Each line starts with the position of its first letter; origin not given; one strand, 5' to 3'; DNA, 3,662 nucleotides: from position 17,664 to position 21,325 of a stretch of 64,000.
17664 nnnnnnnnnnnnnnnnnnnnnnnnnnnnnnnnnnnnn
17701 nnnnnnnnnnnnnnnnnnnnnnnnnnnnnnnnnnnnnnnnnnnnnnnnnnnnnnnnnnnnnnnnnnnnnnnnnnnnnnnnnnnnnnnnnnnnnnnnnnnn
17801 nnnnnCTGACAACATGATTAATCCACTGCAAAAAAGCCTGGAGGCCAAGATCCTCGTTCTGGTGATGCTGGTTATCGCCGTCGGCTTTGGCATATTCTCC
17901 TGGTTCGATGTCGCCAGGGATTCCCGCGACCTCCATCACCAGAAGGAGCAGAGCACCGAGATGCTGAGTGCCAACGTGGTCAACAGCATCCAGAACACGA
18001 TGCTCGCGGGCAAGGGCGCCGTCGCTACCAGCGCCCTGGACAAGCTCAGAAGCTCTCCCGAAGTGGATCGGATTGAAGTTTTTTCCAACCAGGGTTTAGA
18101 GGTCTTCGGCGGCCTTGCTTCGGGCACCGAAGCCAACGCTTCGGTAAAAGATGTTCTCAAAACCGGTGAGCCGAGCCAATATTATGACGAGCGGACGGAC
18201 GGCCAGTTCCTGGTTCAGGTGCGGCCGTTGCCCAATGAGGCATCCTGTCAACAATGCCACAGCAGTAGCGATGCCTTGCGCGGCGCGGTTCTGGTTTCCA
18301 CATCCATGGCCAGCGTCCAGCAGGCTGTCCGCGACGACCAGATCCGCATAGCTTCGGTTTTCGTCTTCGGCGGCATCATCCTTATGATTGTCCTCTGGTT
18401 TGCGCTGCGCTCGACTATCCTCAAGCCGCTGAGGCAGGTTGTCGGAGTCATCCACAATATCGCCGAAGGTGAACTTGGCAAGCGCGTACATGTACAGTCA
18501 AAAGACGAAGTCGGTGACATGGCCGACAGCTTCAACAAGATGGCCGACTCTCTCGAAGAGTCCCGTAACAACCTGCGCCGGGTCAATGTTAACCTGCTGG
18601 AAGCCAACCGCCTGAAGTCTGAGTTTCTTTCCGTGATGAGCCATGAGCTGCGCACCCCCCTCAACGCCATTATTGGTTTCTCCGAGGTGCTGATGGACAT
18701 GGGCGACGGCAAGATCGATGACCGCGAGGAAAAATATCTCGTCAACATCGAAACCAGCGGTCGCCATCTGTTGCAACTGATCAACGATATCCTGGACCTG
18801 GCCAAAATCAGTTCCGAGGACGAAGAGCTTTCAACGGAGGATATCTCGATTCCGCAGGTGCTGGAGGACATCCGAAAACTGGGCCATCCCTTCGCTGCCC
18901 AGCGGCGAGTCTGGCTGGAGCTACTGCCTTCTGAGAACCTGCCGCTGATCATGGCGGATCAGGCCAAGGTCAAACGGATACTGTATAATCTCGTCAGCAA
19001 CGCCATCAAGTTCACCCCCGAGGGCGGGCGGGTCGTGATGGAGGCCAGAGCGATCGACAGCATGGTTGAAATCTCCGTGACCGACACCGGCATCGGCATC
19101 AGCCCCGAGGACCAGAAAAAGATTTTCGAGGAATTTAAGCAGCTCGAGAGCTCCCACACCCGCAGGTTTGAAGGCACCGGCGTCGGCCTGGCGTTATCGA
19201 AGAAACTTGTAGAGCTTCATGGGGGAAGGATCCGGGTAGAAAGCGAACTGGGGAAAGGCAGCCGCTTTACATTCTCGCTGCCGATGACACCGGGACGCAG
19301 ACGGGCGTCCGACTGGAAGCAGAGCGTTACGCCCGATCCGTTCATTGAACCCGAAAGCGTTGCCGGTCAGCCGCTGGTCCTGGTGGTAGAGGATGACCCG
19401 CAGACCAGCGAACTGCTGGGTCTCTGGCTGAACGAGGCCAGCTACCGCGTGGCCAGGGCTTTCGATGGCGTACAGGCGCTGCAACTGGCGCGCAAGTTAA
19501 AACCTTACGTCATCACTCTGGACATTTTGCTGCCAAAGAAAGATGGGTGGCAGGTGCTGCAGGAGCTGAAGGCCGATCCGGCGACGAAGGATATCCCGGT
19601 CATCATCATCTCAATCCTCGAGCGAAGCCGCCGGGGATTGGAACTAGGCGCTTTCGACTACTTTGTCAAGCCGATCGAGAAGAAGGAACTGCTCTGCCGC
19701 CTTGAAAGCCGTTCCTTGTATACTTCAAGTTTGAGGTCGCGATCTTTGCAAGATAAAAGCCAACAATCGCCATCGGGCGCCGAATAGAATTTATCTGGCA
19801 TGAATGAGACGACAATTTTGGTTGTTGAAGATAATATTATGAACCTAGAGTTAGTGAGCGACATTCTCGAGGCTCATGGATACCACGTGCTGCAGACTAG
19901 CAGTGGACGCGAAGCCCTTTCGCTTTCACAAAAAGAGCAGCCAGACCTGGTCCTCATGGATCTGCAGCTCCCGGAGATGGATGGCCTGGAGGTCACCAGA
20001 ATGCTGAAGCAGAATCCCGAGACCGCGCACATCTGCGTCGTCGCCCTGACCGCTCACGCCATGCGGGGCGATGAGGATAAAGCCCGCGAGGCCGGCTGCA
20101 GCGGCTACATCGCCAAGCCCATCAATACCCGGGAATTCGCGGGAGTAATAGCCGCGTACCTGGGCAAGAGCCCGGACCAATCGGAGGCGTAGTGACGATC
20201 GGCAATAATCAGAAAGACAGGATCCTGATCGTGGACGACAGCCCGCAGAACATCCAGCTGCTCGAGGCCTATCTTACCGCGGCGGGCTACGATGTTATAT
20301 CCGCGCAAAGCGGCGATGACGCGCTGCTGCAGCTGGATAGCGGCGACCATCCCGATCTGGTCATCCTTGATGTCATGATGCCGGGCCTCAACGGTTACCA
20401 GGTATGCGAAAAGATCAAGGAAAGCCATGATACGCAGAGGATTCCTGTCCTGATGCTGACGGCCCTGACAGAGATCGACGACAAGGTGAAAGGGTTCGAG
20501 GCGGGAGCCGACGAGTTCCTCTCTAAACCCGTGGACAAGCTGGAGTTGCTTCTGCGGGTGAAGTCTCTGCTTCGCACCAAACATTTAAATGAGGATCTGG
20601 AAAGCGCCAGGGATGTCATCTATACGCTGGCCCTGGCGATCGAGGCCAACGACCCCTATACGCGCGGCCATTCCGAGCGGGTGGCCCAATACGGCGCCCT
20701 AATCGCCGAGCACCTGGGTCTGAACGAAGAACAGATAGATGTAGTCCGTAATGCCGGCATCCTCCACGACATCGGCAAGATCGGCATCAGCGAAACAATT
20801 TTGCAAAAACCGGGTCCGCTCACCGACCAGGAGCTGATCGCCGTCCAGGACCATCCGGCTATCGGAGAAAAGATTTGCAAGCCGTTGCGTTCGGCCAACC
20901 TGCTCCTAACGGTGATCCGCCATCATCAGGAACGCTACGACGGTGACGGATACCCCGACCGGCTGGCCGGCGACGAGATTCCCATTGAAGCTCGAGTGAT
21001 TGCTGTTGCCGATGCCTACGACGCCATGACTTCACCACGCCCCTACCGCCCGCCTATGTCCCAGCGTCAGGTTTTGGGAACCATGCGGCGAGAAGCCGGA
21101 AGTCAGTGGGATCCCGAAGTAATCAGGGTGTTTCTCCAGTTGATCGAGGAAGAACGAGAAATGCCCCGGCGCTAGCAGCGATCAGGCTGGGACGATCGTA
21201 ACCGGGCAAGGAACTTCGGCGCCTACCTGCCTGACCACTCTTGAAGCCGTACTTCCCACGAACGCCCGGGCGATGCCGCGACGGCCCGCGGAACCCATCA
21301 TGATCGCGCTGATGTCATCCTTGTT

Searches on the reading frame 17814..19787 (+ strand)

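Call 33: search_protein_families(library=pfam, proteins=[window:17814-19787:+], max_evalue=0.00001)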
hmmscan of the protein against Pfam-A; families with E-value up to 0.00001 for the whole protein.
window:17814-19787:+ (657 aa): 5 families
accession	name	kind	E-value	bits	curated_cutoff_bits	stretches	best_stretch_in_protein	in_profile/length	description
PF02518.31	HATPase_c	-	8e-33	113.6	26.4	1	382-492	2-110/111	Histidine kinase-, DNA gyrase B-, and HSP90-like ATPase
PF00512.31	HisKA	-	1.2e-20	73.8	26.9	1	268-334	2-65/66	His Kinase A (phospho-acceptor) domain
PF00072.30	Response_reg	-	2.1e-20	73.4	30.2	1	522-630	1-110/111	Response regulator receiver domain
PF00672.30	HAMP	-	5.2e-15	55.9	25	1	198-249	2-53/53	HAMP domain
PF21563.3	Mcp40H-20_sensor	-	2.8e-12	47.3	27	1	53-165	1-111/112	Methyl-accepting chemotaxis sensory transducer, class 40H, sensor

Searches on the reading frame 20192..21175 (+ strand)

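Call 33: search_protein_families(library=pfam, proteins=[window:20192-21175:+], max_evalue=0.00001)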
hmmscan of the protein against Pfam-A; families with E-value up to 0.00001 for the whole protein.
window:20192-21175:+ (327 aa): 3 families
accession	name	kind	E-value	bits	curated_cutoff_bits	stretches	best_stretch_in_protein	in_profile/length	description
PF13487.12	HD_5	-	2e-36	125.7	27.2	1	149-310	6-170/170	HD domain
PF00072.30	Response_reg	-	2.5e-29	102.1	30.2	1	11-123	1-110/111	Response regulator receiver domain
PF01966.28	HD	-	1.3e-21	77.5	22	1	159-279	3-116/116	HD domain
